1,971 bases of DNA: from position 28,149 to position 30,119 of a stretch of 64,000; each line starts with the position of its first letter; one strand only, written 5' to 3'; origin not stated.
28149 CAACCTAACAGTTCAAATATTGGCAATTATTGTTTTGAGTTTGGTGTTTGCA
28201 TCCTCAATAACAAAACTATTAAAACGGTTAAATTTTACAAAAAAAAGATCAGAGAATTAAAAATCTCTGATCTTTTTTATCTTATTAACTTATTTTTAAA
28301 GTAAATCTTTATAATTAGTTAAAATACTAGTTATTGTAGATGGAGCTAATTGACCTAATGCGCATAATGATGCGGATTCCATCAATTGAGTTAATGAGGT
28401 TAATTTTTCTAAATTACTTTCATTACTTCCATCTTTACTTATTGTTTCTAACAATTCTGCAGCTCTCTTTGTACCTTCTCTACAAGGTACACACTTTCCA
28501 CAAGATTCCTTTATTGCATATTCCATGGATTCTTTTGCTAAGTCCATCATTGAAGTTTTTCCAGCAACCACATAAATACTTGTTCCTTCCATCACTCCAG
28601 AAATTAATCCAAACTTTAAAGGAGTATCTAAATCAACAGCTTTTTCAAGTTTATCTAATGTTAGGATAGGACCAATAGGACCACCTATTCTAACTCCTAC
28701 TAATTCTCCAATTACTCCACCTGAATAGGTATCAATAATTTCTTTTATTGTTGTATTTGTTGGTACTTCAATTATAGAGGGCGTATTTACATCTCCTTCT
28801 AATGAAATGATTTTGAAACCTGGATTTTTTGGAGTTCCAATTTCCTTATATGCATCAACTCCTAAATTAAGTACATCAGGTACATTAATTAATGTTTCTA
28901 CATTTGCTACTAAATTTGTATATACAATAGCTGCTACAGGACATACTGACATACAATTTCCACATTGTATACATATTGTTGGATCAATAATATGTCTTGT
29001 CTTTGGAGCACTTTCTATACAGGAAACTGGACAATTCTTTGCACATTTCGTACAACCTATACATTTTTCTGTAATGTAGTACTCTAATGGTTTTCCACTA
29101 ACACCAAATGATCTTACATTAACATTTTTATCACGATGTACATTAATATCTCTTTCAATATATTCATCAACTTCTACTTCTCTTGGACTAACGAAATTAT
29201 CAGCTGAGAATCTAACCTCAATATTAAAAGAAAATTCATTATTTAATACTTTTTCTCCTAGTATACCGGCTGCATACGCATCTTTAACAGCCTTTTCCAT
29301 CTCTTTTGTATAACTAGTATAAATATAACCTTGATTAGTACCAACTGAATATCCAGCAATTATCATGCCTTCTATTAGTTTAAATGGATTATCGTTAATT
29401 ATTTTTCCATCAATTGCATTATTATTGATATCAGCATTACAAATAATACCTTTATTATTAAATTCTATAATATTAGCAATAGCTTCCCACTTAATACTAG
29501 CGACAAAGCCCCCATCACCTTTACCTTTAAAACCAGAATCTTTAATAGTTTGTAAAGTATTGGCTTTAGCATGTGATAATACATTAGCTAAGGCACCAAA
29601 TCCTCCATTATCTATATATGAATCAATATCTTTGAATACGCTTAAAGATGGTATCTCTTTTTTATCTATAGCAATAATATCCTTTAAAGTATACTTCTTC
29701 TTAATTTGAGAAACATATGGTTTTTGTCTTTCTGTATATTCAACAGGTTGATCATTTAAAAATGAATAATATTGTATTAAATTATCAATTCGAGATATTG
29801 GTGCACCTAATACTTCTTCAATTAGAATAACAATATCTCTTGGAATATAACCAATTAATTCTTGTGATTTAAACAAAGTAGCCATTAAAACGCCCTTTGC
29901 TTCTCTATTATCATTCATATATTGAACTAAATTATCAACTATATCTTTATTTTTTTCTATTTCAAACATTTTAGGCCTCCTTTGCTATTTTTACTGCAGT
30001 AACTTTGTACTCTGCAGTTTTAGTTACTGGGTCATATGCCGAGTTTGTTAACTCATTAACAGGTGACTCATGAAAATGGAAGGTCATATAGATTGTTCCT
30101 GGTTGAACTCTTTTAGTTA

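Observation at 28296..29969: NuoF-like partner of formate dehydrogenase with eroded flavin/NADH motifs and a ferredoxin module inserted in the fold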

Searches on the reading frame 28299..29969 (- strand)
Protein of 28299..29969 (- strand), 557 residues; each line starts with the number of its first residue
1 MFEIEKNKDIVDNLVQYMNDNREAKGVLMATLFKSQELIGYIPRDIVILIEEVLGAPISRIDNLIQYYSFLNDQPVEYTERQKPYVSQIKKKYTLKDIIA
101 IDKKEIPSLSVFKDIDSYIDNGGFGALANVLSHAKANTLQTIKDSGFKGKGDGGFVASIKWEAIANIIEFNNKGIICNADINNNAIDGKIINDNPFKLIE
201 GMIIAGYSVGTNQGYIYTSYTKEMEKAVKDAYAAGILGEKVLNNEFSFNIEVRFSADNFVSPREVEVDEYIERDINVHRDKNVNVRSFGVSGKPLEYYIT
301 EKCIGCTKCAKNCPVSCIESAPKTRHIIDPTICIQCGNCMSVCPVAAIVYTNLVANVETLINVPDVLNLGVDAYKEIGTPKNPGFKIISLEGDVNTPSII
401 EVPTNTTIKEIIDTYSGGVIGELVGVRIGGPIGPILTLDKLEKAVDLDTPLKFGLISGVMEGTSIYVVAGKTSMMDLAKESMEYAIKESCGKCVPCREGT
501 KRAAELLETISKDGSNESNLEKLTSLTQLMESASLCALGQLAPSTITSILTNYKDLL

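Call 7: search_protein_families(library=pfam, proteins=[window:28299-29969:-], max_evalue=0.01)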
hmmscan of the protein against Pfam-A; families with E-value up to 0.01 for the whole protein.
window:28299-29969:- (557 aa): 15 families
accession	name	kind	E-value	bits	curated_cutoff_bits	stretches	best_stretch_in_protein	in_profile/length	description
PF10589.14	NADH_4Fe-4S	-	4.4e-23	81.4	23.5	1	476-555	1-80/85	NADH-ubiquinone oxidoreductase-F iron-sulfur binding region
PF01512.22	Complex1_51K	-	8.5e-12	45.6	31.2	1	142-273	1-123/150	Nuo51 FMN-binding domain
PF00037.32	Fer4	-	1.8e-10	40.6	21.1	2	327-348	2-23/24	4Fe-4S binding domain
PF14697.11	Fer4_21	-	2.6e-08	34.3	35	1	301-347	6-56/59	4Fe-4S dicluster domain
PF12838.12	Fer4_7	-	1e-07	32.7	27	1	302-347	1-52/52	4Fe-4S dicluster domain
PF12837.12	Fer4_6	-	4.2e-07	30.1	25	2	328-348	4-24/24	4Fe-4S binding domain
PF12797.12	Fer4_2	-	5.9e-07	29.5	24.5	2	326-345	3-22/22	4Fe-4S binding domain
PF13237.11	Fer4_10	-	1e-06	29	25.5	1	327-349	3-27/53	4Fe-4S dicluster domain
PF13187.11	Fer4_9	-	3.8e-06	27.3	27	1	302-348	1-52/52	4Fe-4S dicluster domain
PF13484.11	Fer4_16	-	5.5e-06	27.5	30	1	333-351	2-20/66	4Fe-4S double cluster binding domain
PF13183.11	Fer4_8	-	1e-05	26.4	27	1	333-348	5-20/68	4Fe-4S dicluster domain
PF01257.25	2Fe-2S_thioredx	-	2.7e-05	24.5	24.8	1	17-76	4-63/145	Thioredoxin-like [2Fe-2S] ferredoxin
PF13534.11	Fer4_17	-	0.00063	20.7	22.2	0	333-348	2-17/61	4Fe-4S dicluster domain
PF10531.15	SLBB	-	0.0012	19.1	27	1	391-415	5-29/55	SLBB domain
PF12800.12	Fer4_4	-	0.007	17.1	24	0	331-345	2-16/17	4Fe-4S binding domain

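Call 8: search_protein_families(library=ncbifam, proteins=[window:28299-29969:-], max_evalue=0.01)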
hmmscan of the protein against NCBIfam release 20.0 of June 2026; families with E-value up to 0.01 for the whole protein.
window:28299-29969:- (557 aa): 78 families (the best 25 are shown)
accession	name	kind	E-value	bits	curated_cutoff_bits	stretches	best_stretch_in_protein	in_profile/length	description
TIGR01959.1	nuoF_fam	equivalog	1e-66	225.1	558.65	2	353-555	202-404/410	NADH-quinone oxidoreductase subunit NuoF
NF010120.0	PRK13596.1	equivalog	7.8e-52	176.3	389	2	352-555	207-411/433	NADH-quinone oxidoreductase subunit NuoF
NF008436.0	PRK11278.1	equivalog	2.8e-47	161.6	749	2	353-543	216-408/448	NADH-quinone oxidoreductase subunit NuoF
NF058577.1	FdxA_fam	equivalog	4.4e-14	52.4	65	1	297-347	3-52/52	4Fe-4S ferredoxin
TIGR01944.1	rnfB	subfamily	2.9e-12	46.5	68.7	1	297-357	109-169/190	RnfABCDGE type electron transport complex subunit B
TIGR04105.1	FeFe_hydrog_B1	subfamily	5.6e-11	41.8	450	1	279-351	88-162/462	monomeric [FeFe] hydrogenase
NF045480.1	FdxA_Actino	equivalog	8.5e-11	42.1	125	1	296-356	2-63/107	ferredoxin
NF004541.0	PRK05888.2-2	equivalog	8.5e-10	38.7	217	1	299-374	59-141/168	NADH-quinone oxidoreductase subunit NuoI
NF045490.1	FdxA_Protbact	equivalog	1e-09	38.5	135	1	296-355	2-62/104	ferredoxin FdxA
NF040864.1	HgcB_ferredoxin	equivalog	1.1e-09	38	99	1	298-361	11-74/93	mercury methylation ferredoxin HgcB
NF003475.0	PRK05113.1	equivalog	2.7e-09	37.2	203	1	297-358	109-170/190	electron transport complex subunit RsxB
NF038196.1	ferrodoxin_EFR1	subfamily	8.6e-09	35.8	75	1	296-352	179-233/242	EFR1 family ferrodoxin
NF006446.0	PRK08764.1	equivalog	9.5e-09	35.3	220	1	286-349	70-134/139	Rnf electron transport complex subunit RnfB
NF005415.0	PRK06991.1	equivalog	1.1e-08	35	281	1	300-349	84-133/284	electron transport complex subunit RsxB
TIGR01971.1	NuoI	subfamily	4e-08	32.9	113.05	1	300-353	41-103/121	NADH-quinone oxidoreductase, chain I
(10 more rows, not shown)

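Call 9: search_solved_structures(query=window:28299-29969:-, max_evalue=0.001, show_alignments=3)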
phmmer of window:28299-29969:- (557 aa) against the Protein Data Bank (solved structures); distinct sequences matched with E-value up to 0.001: 152 (the best 60 are shown).
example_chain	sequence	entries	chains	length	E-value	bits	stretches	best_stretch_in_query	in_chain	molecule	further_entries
7t2r_B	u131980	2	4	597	1.3e-69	238.4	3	354-555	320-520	NiFe hydrogenase subunit B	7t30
7p5h_B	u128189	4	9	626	3e-69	237.1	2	352-553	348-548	Fe-hydrogenase, subunit beta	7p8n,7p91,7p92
8oh5_B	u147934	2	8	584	1.1e-68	235.3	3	354-555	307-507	NAD-reducing hydrogenase subunit HoxF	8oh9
9bov_B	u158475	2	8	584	2.7e-67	230.7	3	354-555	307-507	NADH dehydrogenase (Quinone)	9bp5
8a6t_B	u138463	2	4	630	3.4e-67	230.4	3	353-555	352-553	Electron bifurcating hydrogenase subunit HydB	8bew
9n5u_B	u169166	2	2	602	8.8e-66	225.7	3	354-555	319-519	NfnB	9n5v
7q4w_B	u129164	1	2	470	1.3e-63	218.6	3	354-555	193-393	Iron hydrogenase HydB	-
7q4v_B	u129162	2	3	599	2.2e-63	217.7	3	353-555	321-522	Iron hydrogenase HydB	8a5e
9mqx_B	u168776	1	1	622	1.7e-60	208.3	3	353-551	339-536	NADH:ubiquinone oxidoreductase, NADH-binding (51 kD) subunit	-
2fug_1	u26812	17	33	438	1.9e-47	165.2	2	353-555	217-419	NADH-quinone oxidoreductase chain 1 | NADH-QUINONE OXIDOREDUCTASE SUBUNIT 1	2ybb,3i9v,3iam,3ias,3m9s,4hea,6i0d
6vw7_B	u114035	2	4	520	8e-47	163.1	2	353-553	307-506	NAD-dependent formate dehydrogenase beta subunit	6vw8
6q9c_B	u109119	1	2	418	3.1e-43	151.3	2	353-552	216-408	NADH-quinone oxidoreductase subunit F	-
7q5y_C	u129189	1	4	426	3.2e-43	151.3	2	353-552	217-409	NADH-quinone oxidoreductase subunit F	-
6hl2_B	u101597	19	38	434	3.5e-43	151.1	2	353-552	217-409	NADH-quinone oxidoreductase subunit F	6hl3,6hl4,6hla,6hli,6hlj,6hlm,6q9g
6q9k_B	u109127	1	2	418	5.1e-43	150.6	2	353-552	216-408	NADH-quinone oxidoreductase subunit F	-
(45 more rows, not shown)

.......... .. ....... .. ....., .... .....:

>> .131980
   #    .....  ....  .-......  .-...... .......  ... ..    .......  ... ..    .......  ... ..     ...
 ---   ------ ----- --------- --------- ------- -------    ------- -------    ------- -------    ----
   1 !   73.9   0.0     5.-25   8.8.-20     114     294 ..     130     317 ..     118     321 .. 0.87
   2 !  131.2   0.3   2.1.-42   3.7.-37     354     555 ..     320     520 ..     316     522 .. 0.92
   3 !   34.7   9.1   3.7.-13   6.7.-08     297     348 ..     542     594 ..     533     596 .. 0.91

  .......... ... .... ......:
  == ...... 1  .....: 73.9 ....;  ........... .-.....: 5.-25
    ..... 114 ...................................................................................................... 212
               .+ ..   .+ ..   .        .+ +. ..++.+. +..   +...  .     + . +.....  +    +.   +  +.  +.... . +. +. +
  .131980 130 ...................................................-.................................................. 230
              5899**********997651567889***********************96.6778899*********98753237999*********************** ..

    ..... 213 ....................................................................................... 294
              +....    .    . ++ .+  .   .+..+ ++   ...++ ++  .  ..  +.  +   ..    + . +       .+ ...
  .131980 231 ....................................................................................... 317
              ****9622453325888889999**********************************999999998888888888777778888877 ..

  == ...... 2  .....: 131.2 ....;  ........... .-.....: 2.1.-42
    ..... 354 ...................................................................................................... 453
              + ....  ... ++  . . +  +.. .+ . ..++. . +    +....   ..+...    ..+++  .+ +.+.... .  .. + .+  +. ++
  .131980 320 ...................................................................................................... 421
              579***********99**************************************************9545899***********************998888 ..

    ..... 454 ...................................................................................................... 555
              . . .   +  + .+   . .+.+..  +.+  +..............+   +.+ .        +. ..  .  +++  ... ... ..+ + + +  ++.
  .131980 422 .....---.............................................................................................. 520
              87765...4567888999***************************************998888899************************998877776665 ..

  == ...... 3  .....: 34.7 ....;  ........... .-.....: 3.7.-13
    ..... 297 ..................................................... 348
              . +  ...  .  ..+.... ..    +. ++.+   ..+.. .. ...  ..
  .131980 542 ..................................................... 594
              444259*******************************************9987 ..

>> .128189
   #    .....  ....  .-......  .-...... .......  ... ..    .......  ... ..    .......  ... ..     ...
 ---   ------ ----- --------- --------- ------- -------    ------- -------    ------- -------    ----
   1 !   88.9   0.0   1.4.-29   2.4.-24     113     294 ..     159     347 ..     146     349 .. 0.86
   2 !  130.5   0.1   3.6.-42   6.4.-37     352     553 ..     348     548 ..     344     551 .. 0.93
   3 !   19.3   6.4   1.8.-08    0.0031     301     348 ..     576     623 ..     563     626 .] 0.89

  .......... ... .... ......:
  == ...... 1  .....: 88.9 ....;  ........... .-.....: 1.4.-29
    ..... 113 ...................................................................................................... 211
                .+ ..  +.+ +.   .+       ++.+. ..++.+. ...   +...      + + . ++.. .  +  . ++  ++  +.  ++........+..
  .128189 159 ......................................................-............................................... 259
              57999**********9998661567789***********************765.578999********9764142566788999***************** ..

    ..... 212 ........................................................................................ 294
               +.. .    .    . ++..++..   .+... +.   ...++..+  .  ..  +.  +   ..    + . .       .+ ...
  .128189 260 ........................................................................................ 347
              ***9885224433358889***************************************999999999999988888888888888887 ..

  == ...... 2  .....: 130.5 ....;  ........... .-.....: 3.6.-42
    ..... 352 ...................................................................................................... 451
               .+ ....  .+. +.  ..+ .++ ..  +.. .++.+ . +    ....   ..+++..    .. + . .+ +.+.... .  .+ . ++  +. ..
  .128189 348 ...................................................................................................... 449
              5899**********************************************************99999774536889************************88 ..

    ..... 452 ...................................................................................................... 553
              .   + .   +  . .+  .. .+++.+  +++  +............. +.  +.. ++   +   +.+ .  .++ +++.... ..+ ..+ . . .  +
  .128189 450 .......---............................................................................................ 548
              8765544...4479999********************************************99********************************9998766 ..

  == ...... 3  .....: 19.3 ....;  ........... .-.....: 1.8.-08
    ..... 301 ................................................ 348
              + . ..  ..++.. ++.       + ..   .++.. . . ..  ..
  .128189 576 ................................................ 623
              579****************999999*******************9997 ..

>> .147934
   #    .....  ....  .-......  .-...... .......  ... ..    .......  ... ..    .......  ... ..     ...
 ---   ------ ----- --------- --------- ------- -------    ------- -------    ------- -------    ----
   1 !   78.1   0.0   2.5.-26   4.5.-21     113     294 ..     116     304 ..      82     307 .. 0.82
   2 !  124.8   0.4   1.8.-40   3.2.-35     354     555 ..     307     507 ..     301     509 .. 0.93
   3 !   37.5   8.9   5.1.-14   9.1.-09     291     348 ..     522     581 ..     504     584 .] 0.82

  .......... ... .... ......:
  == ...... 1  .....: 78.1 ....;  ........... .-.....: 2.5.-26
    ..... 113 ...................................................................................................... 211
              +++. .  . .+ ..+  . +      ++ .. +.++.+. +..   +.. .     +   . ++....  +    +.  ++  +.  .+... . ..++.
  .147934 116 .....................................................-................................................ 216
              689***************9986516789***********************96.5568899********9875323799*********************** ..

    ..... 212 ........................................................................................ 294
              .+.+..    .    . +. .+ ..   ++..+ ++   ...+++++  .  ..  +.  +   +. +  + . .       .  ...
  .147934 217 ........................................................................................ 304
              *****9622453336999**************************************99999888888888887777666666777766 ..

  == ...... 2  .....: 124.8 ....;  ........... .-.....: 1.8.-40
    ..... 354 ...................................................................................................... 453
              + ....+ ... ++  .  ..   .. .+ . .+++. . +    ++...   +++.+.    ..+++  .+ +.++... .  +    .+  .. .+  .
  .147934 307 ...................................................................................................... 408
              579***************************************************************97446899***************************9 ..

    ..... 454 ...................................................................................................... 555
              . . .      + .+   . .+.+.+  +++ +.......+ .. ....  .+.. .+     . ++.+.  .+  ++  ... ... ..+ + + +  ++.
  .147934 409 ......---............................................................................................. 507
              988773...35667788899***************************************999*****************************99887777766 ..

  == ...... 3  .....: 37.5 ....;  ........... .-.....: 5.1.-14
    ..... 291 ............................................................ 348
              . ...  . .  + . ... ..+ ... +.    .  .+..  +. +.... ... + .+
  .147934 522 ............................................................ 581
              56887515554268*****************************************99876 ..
